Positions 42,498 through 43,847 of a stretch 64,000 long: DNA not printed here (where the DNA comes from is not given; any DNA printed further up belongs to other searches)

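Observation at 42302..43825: Fic gene carried by a transposase-less element with perfect 24-bp terminal inverted repeats and an 8-bp target duplication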

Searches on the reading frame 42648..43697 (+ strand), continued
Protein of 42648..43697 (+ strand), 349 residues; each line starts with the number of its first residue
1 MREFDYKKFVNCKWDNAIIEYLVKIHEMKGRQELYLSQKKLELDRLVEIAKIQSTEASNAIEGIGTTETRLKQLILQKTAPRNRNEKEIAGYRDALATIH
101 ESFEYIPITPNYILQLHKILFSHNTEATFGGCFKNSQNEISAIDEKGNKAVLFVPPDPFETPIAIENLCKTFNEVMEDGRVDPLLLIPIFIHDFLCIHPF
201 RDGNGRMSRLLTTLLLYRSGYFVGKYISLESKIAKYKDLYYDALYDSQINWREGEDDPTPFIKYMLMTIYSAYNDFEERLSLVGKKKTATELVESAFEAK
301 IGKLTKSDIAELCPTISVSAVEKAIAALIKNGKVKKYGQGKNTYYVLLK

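Call 52: search_solved_structures(query=window:42648-43697:+, max_evalue=0.00001, show_alignments=1)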
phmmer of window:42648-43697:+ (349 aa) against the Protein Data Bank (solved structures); distinct sequences matched with E-value up to 0.00001: 23.
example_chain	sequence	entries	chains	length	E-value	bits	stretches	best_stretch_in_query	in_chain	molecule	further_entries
8uqu_A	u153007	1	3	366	7.7e-70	238.8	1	17-345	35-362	Fido domain-containing protein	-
4rgl_A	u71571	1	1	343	2.7e-12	49.7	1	17-275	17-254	Filamentation induced by cAMP protein Fic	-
7cb8_A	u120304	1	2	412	4.7e-10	42.3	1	106-245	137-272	Fic-domain containing protein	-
3cuc_A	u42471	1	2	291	4.8e-10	42.3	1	43-254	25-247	Protein of unknown function with a Fic domain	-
9vjc_A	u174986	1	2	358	5.9e-09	38.7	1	46-285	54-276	Protein adenylyltransferase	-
3eqx_A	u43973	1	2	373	2.1e-07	33.6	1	46-246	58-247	FIC DOMAIN CONTAINING TRANSCRIPTIONAL REGULATOR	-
3zcn_A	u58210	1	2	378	2.2e-07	33.5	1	46-246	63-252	ADENOSINE MONOPHOSPHATE-PROTEIN TRANSFERASE SOFIC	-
9tcl_B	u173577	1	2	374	2.4e-07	33.4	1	46-246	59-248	Protein adenylyltransferase SoFic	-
9tch_A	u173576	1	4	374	3.4e-07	32.9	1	46-246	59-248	Protein adenylyltransferase SoFic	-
9tc4_A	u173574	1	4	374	4.1e-07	32.6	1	46-246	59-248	Protein adenylyltransferase SoFic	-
6i7h_A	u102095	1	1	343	9e-07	31.5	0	154-222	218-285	Adenosine monophosphate-protein transferase FICD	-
5jj6_A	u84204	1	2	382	1e-06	31.3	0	179-243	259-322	Adenosine monophosphate-protein transferase FICD homolog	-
5jj7_A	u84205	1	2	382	1.1e-06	31.3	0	179-242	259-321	Adenosine monophosphate-protein transferase FICD homolog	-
6i7j_A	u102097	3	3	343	1.1e-06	31.2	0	154-222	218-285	Adenosine monophosphate-protein transferase FICD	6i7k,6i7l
6i7g_A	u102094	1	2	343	1.2e-06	31.2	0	154-222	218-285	Adenosine monophosphate-protein transferase FICD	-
3zec_A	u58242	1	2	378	1.5e-06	30.8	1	55-246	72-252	ADENOSINE MONOPHOSPHATE-PROTEIN TRANSFERASE SOFIC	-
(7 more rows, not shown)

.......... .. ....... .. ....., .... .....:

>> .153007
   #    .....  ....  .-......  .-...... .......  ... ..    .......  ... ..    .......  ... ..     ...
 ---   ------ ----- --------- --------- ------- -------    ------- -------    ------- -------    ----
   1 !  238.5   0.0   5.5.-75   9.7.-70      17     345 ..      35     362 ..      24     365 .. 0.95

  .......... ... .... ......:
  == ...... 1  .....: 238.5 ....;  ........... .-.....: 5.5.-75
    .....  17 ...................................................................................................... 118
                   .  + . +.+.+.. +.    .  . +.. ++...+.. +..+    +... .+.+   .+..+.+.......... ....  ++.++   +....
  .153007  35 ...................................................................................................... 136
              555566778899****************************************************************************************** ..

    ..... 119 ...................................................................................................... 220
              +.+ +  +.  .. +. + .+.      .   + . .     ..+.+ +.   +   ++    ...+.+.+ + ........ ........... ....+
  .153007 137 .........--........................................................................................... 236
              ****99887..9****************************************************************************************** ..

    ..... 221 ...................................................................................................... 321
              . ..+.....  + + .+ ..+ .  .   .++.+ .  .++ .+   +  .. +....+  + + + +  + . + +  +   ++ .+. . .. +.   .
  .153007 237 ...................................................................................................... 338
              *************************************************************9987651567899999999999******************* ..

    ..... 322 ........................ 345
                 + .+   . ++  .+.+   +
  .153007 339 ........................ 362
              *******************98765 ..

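Call 72: search_protein_families(library=ncbifam, proteins=[window:42648-43697:+], max_evalue=0.001)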
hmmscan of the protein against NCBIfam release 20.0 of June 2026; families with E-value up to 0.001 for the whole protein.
window:42648-43697:+ (349 aa): 2 families
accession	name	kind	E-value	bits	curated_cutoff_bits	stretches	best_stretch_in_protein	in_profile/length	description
NF046030.1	ProtAdlyltaseSoFic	equivalog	8.8e-17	61.1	550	1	46-273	51-263/361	protein adenylyltransferase Fic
TIGR02613.1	mob_myst_B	hypoth_equivalog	2.4e-05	24.3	124.4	1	190-220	115-145/186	mobile mystery protein B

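Call 73: search_protein_families(library=padloc, proteins=[window:42648-43697:+], max_evalue=0.001)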
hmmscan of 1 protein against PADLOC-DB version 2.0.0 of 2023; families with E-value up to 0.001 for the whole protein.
window:42648-43697:+ (349 aa): 7 families
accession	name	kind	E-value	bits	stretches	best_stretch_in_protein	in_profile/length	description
PDLC03963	SoFic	-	5.5e-43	145.7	1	18-346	25-350/361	-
PDLC04966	PDC-S24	-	6.3e-16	56.3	1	86-223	213-343/497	-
PDLC04837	PDC-S04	-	1.3e-13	48.7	1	57-250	32-211/234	-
PDLC04839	PDC-S04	-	4.1e-12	44.2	1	189-236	132-179/205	-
PDLC04840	PDC-S04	-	8e-12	43.4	1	53-214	14-172/227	-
PDLC04836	PDC-S04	-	4.6e-11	40.4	1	44-211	19-182/244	-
PDLC04838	PDC-S04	-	1.9e-07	29.1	1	190-222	136-168/209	-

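Call 86: find_related_loci(query=window:42648-43697:+, collection=viral_contigs, flank=3000)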
Query window:42648-43697:+ (349 aa) in viral_contigs; peptide patterns used: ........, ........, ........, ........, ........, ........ (x = any residue, [..] = any of these).
57 stretches matched a pattern; 16 encode a relative of the query (tblastn E <= 1e-3); 16 distinct loci.
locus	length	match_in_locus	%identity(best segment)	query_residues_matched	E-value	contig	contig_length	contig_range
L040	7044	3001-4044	62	1-349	4e-141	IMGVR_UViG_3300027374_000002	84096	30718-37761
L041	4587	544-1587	62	1-349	1e-141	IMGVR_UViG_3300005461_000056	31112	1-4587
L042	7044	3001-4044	62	1-349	4e-141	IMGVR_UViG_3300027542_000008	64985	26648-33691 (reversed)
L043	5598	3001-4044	58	1-349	5e-132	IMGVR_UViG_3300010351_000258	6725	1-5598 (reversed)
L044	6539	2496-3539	58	1-349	8e-131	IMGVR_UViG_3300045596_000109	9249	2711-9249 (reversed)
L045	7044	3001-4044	58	1-349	8e-131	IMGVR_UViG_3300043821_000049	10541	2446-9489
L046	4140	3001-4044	58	1-349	3e-132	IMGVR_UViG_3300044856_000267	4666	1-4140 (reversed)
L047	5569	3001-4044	59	1-349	7e-131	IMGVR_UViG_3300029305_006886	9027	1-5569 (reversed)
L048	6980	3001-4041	57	1-348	1e-130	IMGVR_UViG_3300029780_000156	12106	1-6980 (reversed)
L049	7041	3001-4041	57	1-348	2e-130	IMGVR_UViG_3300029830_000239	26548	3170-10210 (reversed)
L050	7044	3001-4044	58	1-349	2e-129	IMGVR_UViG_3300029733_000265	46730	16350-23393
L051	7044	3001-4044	56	1-349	3e-129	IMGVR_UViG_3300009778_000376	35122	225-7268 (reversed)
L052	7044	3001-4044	57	1-349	2e-125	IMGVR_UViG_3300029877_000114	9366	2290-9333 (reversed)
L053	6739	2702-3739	50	1-346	1e-105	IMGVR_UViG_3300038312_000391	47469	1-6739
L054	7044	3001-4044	58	1-349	3e-135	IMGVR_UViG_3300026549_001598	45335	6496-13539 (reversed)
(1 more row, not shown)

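Call 107: predict_structure(alignment_id=A6)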
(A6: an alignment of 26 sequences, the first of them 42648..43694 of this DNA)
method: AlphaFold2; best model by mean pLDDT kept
length: 349 residues; sequences in the alignment: 26
mean_pLDDT: 80.9   pTM: 0.75
mean pLDDT of the five models: 80.9, 79.6, 78.1, 72.5, 72.2
residues with pLDDT >= 90: 116; 70-90: 174; 50-70: 35; < 50: 24
segments of 3 or more residues with pLDDT < 50: 62-83
pLDDT, mean of each block of 10 residues (from residue 1): 88 91 93 76 63 56 42 39 61 85 78 92 78 86 80 89 95 92 95 93 84 91 82 79 86 90 94 84 68 83 81 74 89 87 83
secondary structure, 60 per line:
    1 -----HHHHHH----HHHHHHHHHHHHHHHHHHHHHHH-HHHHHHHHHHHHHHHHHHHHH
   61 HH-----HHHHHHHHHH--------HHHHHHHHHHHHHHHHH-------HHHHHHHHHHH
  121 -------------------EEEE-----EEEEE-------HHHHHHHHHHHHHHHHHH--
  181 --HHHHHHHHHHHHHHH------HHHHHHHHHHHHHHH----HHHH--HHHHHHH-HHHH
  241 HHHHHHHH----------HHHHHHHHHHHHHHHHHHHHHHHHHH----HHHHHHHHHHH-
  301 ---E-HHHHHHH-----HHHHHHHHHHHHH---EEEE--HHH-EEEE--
elements in order: H6-11 H16-38 H40-62 H68-77 H86-102 H110-120 E140-143 E149-153 H161-178 H183-197 H204-218 H223-226 H229-235 H237-248 H259-284 H289-299 H306-312 H318-330 E334-337 E344-347

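Call 109: fold_search(model_id=the predicted structure, library=pdb)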
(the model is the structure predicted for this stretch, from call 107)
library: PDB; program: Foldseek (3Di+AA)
matches with E <= 10: 1106; with E <= 0.001: 53
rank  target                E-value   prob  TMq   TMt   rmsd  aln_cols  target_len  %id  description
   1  8uqu_C                1.5e-15  1.00  0.62  0.85   7.0       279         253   38  Crystal Structure of N-terminal Domain of Fic Family Protein from Bordetella bronchiseptica (released 2024-10-30)
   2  8uqu_A                5.0e-15  1.00  0.59  0.82   7.2       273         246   37  Crystal Structure of N-terminal Domain of Fic Family Protein from Bordetella bronchiseptica (released 2024-10-30)
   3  8uqu_B                6.3e-15  1.00  0.61  0.84   7.0       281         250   36  Crystal Structure of N-terminal Domain of Fic Family Protein from Bordetella bronchiseptica (released 2024-10-30)
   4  4rgl                  3.1e-12  1.00  0.56  0.60  11.4       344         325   21  Crystal structure of a Fic family protein (Dde_2494) from Desulfovibrio desulfuricans G20 at 2.70 A resolution (released 2014-10-29)
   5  3eqx_B                1.1e-11  1.00  0.56  0.54   8.3       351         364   21  CRYSTAL STRUCTURE OF A FIC FAMILY PROTEIN (SO_4266) FROM SHEWANELLA ONEIDENSIS AT 1.6 A RESOLUTION (released 2008-10-14)
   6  7cb8_A                3.5e-11  1.00  0.53  0.47   9.3       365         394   20  Structure of a FIC-domain protein from Mycobacterium marinum in complex with CDP (released 2021-08-18)
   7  3zec_B                5.1e-11  1.00  0.62  0.58   8.4       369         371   18  Fic protein from SHEWANELLA ONEIDENSIS (E73G mutant) in complex with AMPPNP (released 2013-06-19)
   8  3zcn_A                8.5e-11  1.00  0.60  0.57   8.4       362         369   19  Fic protein from SHEWANELLA ONEIDENSIS in complex with ATP (released 2013-06-19)
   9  7cb8_B                3.5e-10  1.00  0.53  0.47   9.4       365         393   21  Structure of a FIC-domain protein from Mycobacterium marinum in complex with CDP (released 2021-08-18)
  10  8cil_A                3.5e-10  1.00  0.57  0.54  10.7       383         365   17  Crystal structure of Coxiella burnetii Fic protein 2 (released 2023-11-15)
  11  3zec_A                7.4e-10  1.00  0.53  0.50   9.0       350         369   21  Fic protein from SHEWANELLA ONEIDENSIS (E73G mutant) in complex with AMPPNP (released 2013-06-19)
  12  3eqx_A                7.7e-10  1.00  0.60  0.57   8.3       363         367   18  CRYSTAL STRUCTURE OF A FIC FAMILY PROTEIN (SO_4266) FROM SHEWANELLA ONEIDENSIS AT 1.6 A RESOLUTION (released 2008-10-14)
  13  8cil_B                1.1e-09  1.00  0.59  0.58  10.9       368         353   17  Crystal structure of Coxiella burnetii Fic protein 2 (released 2023-11-15)
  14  3cuc_B                1.2e-09  1.00  0.52  0.66   8.0       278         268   22  CRYSTAL STRUCTURE OF A FIC DOMAIN CONTAINING SIGNALING PROTEIN (BT_2513) FROM BACTEROIDES THETAIOTAOMICRON VPI-5482 AT (released 2008-04-29)
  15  7xux_A                1.5e-09  1.00  0.54  0.52  11.3       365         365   19  Crystal structure of a FIC domain containnig protein (released 2022-12-21)
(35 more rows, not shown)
